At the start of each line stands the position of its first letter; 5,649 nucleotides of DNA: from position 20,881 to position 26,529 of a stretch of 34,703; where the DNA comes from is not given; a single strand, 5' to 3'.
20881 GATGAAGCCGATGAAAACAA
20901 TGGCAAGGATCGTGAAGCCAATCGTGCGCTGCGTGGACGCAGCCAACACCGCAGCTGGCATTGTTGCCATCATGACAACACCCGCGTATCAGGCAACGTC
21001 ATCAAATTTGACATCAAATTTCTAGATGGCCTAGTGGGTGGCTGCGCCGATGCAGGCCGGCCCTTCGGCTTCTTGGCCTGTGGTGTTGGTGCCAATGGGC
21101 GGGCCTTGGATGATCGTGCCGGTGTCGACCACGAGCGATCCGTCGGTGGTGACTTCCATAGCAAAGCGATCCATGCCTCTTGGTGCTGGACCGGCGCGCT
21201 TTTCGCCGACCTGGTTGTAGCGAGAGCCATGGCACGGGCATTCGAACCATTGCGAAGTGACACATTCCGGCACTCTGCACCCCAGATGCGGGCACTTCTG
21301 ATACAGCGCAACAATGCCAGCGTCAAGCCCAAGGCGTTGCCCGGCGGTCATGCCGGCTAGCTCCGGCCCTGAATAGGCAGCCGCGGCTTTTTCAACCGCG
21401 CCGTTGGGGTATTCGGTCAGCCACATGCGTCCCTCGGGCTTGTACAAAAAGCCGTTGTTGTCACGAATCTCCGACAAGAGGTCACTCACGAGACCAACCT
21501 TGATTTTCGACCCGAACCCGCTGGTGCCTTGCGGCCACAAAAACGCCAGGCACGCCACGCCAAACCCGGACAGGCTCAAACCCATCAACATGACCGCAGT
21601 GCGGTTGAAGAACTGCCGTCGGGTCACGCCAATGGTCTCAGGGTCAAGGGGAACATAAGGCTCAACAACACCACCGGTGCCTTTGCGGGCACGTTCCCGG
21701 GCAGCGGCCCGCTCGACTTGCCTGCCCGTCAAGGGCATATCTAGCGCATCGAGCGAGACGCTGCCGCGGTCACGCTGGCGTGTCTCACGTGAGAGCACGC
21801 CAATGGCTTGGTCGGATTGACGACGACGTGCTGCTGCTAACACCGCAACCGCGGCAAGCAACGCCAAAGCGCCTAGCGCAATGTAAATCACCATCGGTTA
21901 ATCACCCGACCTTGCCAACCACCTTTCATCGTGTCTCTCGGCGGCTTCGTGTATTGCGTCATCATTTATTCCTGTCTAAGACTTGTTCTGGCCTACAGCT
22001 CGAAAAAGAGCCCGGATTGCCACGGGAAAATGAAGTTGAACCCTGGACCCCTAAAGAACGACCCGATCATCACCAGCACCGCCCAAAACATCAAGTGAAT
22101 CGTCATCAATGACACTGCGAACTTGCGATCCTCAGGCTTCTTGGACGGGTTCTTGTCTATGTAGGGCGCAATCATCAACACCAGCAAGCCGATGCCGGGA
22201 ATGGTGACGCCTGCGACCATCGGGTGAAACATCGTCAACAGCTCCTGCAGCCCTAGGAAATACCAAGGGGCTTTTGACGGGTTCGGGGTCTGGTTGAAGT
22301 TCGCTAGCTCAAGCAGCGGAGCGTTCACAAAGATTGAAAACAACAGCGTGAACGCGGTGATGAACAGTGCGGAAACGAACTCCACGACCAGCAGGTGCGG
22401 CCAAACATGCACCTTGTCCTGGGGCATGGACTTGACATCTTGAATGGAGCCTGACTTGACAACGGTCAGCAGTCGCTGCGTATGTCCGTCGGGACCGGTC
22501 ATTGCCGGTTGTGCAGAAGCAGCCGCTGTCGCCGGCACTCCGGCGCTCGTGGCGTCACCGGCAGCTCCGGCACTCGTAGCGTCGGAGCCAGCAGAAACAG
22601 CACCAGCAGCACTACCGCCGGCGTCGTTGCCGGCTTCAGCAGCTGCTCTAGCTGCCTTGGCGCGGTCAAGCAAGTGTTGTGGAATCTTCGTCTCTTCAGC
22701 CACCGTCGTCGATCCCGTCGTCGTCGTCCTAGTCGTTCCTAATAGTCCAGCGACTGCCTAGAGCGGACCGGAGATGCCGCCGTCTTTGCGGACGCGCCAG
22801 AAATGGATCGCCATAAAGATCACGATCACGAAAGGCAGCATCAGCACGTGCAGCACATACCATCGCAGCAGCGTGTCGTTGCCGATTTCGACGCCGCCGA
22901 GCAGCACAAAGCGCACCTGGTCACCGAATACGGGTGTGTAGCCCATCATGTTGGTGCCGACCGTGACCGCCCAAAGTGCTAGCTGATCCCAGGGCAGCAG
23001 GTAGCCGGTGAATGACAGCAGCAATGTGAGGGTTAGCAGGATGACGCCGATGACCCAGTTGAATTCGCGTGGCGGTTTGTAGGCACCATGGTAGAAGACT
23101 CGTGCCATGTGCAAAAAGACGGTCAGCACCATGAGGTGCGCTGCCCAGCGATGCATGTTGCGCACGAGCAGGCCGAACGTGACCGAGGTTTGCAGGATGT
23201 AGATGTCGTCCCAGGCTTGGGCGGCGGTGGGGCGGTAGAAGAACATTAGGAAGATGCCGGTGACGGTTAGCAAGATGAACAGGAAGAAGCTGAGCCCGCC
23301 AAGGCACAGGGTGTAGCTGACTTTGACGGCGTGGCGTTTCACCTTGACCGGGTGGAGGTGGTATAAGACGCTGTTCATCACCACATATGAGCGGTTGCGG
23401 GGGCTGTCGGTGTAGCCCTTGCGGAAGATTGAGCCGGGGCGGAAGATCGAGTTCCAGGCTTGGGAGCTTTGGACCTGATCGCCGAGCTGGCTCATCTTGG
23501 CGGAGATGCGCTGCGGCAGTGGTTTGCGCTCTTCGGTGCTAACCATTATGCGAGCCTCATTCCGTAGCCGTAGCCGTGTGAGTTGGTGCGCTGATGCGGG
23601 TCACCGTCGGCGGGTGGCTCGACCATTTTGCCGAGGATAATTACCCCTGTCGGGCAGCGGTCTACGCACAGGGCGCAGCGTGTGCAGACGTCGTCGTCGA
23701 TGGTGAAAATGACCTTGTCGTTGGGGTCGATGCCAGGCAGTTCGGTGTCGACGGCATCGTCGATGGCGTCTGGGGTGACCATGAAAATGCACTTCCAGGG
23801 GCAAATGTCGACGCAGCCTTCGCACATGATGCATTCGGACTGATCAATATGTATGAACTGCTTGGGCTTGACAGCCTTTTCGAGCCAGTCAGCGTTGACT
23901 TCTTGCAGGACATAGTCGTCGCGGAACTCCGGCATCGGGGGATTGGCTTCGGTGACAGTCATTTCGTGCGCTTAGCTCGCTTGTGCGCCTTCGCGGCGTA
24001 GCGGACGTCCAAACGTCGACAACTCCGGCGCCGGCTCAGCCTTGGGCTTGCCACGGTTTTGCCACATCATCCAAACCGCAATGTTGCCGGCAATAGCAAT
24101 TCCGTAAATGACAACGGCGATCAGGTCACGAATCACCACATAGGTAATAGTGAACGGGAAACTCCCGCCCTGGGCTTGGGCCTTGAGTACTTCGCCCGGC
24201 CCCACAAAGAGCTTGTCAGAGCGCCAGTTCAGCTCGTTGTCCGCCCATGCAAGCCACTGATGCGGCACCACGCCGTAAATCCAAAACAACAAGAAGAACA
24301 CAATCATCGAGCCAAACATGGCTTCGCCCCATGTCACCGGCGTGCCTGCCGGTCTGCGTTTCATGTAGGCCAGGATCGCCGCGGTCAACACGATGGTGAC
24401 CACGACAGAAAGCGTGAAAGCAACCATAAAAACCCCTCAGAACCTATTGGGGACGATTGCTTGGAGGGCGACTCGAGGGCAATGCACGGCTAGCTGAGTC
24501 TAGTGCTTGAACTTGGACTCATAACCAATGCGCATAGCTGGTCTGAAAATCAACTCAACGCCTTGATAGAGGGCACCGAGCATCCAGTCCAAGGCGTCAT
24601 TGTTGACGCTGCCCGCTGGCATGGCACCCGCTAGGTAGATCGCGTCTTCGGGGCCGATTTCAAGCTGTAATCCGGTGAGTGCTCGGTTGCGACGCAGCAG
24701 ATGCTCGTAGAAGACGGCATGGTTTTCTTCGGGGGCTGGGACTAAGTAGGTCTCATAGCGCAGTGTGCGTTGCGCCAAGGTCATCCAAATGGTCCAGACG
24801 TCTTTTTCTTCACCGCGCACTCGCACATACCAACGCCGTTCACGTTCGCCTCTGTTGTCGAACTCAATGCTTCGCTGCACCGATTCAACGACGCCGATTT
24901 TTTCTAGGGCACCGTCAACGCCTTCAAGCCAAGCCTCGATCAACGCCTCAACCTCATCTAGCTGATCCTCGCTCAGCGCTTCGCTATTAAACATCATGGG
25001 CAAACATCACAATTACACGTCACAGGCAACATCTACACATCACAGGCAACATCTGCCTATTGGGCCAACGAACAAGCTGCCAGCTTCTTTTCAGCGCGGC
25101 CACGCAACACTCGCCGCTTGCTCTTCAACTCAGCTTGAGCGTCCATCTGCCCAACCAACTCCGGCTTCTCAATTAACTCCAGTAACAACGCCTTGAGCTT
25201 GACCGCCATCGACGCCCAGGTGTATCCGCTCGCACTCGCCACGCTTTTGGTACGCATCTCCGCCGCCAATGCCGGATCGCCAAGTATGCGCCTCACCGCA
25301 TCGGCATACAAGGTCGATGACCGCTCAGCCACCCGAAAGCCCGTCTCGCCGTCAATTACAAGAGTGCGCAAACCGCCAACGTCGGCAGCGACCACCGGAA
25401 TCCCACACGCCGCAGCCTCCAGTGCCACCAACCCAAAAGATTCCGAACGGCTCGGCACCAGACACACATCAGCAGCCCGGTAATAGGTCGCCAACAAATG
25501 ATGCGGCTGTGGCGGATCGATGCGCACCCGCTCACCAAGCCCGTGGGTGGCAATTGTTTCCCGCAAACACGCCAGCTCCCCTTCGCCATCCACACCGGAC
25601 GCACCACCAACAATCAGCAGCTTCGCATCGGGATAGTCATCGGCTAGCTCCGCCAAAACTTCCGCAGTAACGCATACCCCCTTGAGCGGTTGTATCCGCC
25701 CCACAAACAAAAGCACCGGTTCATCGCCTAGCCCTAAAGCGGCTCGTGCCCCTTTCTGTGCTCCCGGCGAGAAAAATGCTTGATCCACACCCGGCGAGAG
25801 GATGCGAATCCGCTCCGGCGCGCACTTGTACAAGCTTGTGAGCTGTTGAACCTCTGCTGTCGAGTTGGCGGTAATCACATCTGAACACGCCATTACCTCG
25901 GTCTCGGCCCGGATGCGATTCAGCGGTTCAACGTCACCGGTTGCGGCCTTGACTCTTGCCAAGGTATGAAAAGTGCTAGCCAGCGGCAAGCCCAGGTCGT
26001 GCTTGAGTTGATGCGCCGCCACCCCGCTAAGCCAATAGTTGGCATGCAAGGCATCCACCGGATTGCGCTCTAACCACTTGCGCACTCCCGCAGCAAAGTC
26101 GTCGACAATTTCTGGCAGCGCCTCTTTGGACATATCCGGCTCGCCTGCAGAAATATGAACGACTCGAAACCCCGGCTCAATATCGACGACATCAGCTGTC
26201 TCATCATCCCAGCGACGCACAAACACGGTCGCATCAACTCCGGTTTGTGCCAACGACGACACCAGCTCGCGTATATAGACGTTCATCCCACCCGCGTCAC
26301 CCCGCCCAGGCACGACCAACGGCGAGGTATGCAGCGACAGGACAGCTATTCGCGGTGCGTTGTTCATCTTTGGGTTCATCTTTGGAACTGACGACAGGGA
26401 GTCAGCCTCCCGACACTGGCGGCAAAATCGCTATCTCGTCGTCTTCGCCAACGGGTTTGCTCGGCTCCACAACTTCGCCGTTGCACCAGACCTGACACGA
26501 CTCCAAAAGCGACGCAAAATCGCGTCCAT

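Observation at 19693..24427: Rieske/cytochrome b6-type complex with a translationally coupled cytoplasmic 2[4Fe-4S] ferredoxin and an unknown 3-TM subunit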

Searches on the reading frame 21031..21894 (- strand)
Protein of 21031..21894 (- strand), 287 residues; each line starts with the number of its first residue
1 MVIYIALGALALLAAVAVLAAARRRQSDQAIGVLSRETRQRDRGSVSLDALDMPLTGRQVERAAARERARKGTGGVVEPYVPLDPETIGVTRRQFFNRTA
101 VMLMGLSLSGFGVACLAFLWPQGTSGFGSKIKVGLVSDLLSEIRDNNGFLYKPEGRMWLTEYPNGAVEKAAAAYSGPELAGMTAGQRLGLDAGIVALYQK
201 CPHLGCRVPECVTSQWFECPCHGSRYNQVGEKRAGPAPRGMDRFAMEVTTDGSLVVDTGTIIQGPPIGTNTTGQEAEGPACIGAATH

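Call 3: search_protein_families(library=pfam, proteins=[window:21031-21894:-], max_evalue=0.01)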
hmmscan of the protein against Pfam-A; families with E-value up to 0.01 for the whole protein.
window:21031-21894:- (287 aa): 1 family
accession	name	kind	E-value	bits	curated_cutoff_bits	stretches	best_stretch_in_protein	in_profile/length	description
PF00355.32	Rieske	-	1.7e-09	37.9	20.3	1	193-242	35-85/88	Rieske [2Fe-2S] domain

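Call 4: search_protein_families(library=ncbifam, proteins=[window:21031-21894:-], max_evalue=0.01)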
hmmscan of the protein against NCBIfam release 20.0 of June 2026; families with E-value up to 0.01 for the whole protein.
window:21031-21894:- (287 aa): 5 families
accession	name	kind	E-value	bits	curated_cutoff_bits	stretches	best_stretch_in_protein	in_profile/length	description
NF045928.1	Cytb6fFeSPetC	equivalog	1.2e-14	54.1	250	1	195-256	102-163/179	cytochrome b6-f complex iron-sulfur subunit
NF010001.0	PRK13474.1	subfamily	8e-14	51.3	154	1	197-255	103-160/178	cytochrome b6-f complex iron-sulfur subunit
TIGR01416.1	Rieske_proteo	equivalog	1.2e-10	41.6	97.4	1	194-250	109-169/176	ubiquinol-cytochrome c reductase iron-sulfur subunit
NF050121.1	bc1_QcrA_actin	exception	3.2e-05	23.6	275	1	193-256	239-305/319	cytochrome bc1 complex Rieske iron-sulfur subunit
TIGR02694.1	arsenite_ox_S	equivalog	0.00019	21.3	95.65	1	187-251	44-110/129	arsenate reductase (azurin) small subunit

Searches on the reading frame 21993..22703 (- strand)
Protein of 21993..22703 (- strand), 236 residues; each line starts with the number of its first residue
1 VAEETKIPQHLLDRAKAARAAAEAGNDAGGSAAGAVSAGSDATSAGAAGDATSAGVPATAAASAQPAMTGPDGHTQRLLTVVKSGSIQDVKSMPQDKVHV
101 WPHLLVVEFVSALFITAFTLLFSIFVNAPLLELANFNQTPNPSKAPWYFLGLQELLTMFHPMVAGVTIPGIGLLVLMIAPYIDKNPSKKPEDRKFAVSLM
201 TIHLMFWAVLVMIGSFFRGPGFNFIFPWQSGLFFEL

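Call 3: search_protein_families(library=pfam, proteins=[window:21993-22703:-], max_evalue=0.01)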
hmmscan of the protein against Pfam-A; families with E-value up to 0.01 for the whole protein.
window:21993-22703:- (236 aa): 1 family
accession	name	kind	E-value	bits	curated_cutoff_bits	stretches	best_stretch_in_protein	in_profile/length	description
PF00032.22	Cytochrom_B_C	-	1.4e-07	32.2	20.7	1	134-216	2-84/102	Cytochrome b(C-terminal)/b6/petD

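Call 4: search_protein_families(library=ncbifam, proteins=[window:21993-22703:-], max_evalue=0.01)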
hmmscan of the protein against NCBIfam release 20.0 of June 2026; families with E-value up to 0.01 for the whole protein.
window:21993-22703:- (236 aa): 1 family
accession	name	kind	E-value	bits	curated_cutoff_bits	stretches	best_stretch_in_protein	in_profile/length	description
NF040970.1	memb_ExtQ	equivalog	1.1e-12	48.4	150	1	102-228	6-134/134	selenite/tellurite reduction operon b-type cytochrome membrane protein ExtQ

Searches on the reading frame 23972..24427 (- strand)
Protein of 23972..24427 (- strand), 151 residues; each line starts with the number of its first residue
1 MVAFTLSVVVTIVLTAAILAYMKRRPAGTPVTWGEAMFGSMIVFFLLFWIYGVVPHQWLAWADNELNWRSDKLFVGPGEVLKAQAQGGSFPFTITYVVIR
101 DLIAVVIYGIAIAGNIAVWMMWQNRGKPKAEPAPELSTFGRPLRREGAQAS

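Call 3: search_protein_families(library=pfam, proteins=[window:23972-24427:-], max_evalue=0.01)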
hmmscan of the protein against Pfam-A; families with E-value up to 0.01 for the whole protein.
window:23972-24427:- (151 aa): 0 families

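Call 4: search_protein_families(library=ncbifam, proteins=[window:23972-24427:-], max_evalue=0.01)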
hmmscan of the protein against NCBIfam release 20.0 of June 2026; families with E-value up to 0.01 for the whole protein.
window:23972-24427:- (151 aa): 0 families

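Call 32: search_solved_structures(query=window:23972-24427:-, max_evalue=10)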
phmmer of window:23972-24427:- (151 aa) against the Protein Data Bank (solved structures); distinct sequences matched with E-value up to 10: 7.
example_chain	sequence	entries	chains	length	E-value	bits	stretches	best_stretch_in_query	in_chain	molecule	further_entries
9o0h_B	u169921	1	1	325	0.0031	20.8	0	23-69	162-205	Transcription factor ETV6,Non-receptor tyrosine-protein kinase TNK1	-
5l0p_A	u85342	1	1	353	0.0046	20.3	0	22-69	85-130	Transcription factor ETV6, Transcription factor ETV6, Transcription factor ETV6, Ferric up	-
9e4q_A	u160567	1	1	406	0.0071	19.7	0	23-69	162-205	Transcription factor ETV6,DARPin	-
7n2b_A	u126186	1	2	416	0.0081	19.5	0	23-69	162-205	Transcription factor ETV6,Transcription factor ETV6,Transcription factor ETV6,3TEL-rigid-D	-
7x5v_A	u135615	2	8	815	1.2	12.5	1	32-108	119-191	ion channel,GFP-TwinStrep | ion channel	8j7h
8j7m_A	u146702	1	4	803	1.3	12.4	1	32-108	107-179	ion channel,Voltage dependent ion channel,Green fluorescent protein (Fragment),Voltage dep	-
9cpl_A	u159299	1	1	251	1.5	12.2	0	42-67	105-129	2TEL/Non-receptor tyrosine-protein kinase TNK1 fusion protein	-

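Call 73: find_homologous_proteins(query=window:23972-24427:-, max_evalue=0.001)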
Query window:23972-24427:- (151 aa): 581 proteins with E <= 0.001 among 649 candidates; the best 120 are listed.
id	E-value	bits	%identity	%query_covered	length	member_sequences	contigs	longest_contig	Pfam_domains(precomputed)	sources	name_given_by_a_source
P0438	3.5e-95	334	100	100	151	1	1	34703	-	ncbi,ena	-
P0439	5.7e-80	285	84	99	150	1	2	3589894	-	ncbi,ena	-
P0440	4.9e-79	282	81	99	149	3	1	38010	-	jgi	-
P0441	5.4e-79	282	81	99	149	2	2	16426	-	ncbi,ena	-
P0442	7.7e-78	278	83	99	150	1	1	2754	-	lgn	-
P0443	1.4e-77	277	83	99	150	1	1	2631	-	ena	-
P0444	4.7e-76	272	81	99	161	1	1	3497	-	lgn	-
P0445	9.2e-76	271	81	99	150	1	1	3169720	-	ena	-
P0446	8.2e-75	268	80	99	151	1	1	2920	-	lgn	-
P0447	2.4e-73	263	79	99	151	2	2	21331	-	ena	-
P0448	3.3e-73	263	75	99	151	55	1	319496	-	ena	-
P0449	1.6e-72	261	76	99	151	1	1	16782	-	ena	-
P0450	4.5e-72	259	76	99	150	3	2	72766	-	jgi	jgi:hypothetical protein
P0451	5.1e-72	259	75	99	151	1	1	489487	-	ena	-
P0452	5.5e-72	259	77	99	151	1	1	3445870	-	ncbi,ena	-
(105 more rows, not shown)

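Call 80: predict_structure(alignment_id=A3)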
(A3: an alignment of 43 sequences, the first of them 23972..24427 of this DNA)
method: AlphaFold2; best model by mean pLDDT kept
length: 151 residues; sequences in the alignment: 43
mean_pLDDT: 83.5   pTM: 0.65
mean pLDDT of the five models: 83.5, 83.1, 82.0, 80.4, 78.8
residues with pLDDT >= 90: 69; 70-90: 61; 50-70: 18; < 50: 3
segments of 3 or more residues with pLDDT < 50: 149-151
pLDDT, mean of each block of 10 residues (from residue 1): 90 93 84 90 92 93 86 77 77 87 94 91 77 67 56 40
secondary structure, 60 per line:
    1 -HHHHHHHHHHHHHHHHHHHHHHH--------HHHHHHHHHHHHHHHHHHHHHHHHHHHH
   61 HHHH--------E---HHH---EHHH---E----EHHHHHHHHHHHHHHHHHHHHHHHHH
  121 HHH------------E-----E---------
elements in order: H2-24 H33-64 H96-123

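Call 82: fold_search(model_id=the predicted structure, library=pdb)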
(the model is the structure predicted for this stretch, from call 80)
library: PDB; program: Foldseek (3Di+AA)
matches with E <= 10: 37; with E <= 0.001: 0
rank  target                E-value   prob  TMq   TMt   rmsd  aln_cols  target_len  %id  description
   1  9faw_C                1.6e+00  0.15  0.28  0.14  10.5       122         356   16  CryoEM structure of human full-length beta3gamma2 GABA(A) receptor in complex with GARLH4, the TMD of Neuroligin2, HEP (released 2025-07-02)
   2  6x3s_E                2.9e+00  0.13  0.27  0.14   9.1       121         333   11  Human GABAA receptor alpha1-beta2-gamma2 subtype in complex with bicuculline methbromide (released 2020-09-09)
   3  9e3e_A                3.1e+00  0.10  0.32  0.14  23.2       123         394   20  Torpedo muscle-type nicotinic acetylcholine receptor - Diliganded State (released 2025-10-08)
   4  7tvi_C                3.5e+00  0.12  0.28  0.14   8.7       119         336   10  Alpha1/BetaB Heteromeric Glycine Receptor in Glycine-Bound State (released 2023-03-22)
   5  7smr_A                3.5e+00  0.11  0.32  0.14  10.0       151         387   18  Cryo-EM structure of Torpedo acetylcholine receptor in complex with carbachol, desensitized state (released 2022-03-09)
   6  9fap_E                3.5e+00  0.10  0.28  0.14   9.6       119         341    9  CryoEM structure of human full-length alpha1beta3gamma2 GABA(A)R in complex with GARLH4, the TMD of Neuroligin2 and Me (released 2025-07-02)
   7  9gu2_L                3.7e+00  0.12  0.32  0.15   9.0       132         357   20  Human adult muscle nAChR in desensitised state in nanodisc with 100 uM acetylcholine (released 2025-05-14)
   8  7z14_B                4.0e+00  0.07  0.27  0.14   9.9       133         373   16  Cryo-EM structure of Torpedo nicotinic acetylcholine receptor in complex with a short-chain neurotoxin. (released 2022-08-17)
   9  4gx0_A                4.2e+00  0.09  0.21  0.10   8.7        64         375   14  Crystal structure of the GsuK L97D mutant (released 2012-12-26)
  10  7sms_D                4.2e+00  0.08  0.31  0.14  23.3       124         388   18  Cryo-EM structure of Torpedo acetylcholine receptor in complex with d-tubocurarine (released 2022-03-09)
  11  6i53_E                5.4e+00  0.08  0.27  0.14   9.7       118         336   10  Cryo-EM structure of the human synaptic alpha1-beta3-gamma2 GABAA receptor in complex with Megabody38 in a lipid nanod (released 2019-01-02)
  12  8st2_A                5.4e+00  0.07  0.30  0.14   9.9       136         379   18  The 3alpha2beta stoichiometry of human alpha4beta2 nicotinic acetylcholine receptor in complex with acetylcholine (released 2024-02-07)
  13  6uwz_A                5.7e+00  0.06  0.32  0.14  23.2       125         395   18  Cryo-EM structure of Torpedo acetylcholine receptor in complex with alpha-bungarotoxin (released 2020-04-15)
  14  4gx1_A                6.1e+00  0.10  0.21  0.10   5.4        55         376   14  Crystal structure of the GsuK bound to ADP (released 2012-12-26)
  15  9dmg_C                6.1e+00  0.05  0.28  0.12  24.4       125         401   18  Human muscle nAChR apo state (released 2025-04-09)
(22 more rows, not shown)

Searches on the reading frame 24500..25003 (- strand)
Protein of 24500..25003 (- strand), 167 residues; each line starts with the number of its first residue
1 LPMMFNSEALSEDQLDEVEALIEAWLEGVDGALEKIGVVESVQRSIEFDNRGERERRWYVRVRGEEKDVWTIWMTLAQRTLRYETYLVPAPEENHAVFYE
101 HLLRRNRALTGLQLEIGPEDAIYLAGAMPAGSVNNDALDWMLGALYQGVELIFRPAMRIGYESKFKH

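Call 3: search_protein_families(library=pfam, proteins=[window:24500-25003:-], max_evalue=0.01)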
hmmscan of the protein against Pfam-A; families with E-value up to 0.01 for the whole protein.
window:24500-25003:- (167 aa): 1 family
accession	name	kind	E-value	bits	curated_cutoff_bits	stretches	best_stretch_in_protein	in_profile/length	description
PF10722.14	YbjN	-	3.3e-07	31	22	1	45-144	13-112/126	Putative bacterial sensory transduction regulator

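Call 4: search_protein_families(library=ncbifam, proteins=[window:24500-25003:-], max_evalue=0.01)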
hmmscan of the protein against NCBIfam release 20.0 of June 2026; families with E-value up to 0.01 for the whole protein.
window:24500-25003:- (167 aa): 0 families

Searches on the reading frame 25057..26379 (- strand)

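Call 88: search_protein_families(library=pfam, proteins=[window:25057-26379:-], max_evalue=0.00001)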
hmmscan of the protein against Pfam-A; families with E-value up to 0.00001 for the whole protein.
window:25057-26379:- (440 aa): 6 families
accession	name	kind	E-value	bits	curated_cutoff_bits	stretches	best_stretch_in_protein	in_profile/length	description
PF00534.26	Glycos_transf_1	-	7.1e-37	127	26.4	1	215-377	9-167/172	Glycosyl transferases group 1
PF13692.12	Glyco_trans_1_4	-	1.9e-31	109.6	27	1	220-368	1-142/142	Glycosyl transferases group 1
PF13439.12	Glyco_transf_4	-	3e-25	89.6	28.5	1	30-200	2-168/170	Glycosyltransferase Family 4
PF13579.12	Glyco_trans_4_4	-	2.3e-22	80.5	29.7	1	30-197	1-158/158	Glycosyl transferase 4-like domain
PF20706.3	GT4-conflict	-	8e-21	74.9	26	1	29-393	11-383/385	Family 4 Glycosyltransferase in conflict systems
PF13524.12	Glyco_trans_1_2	-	4.7e-07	30.3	25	1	279-393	27-140/144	Glycosyl transferase-like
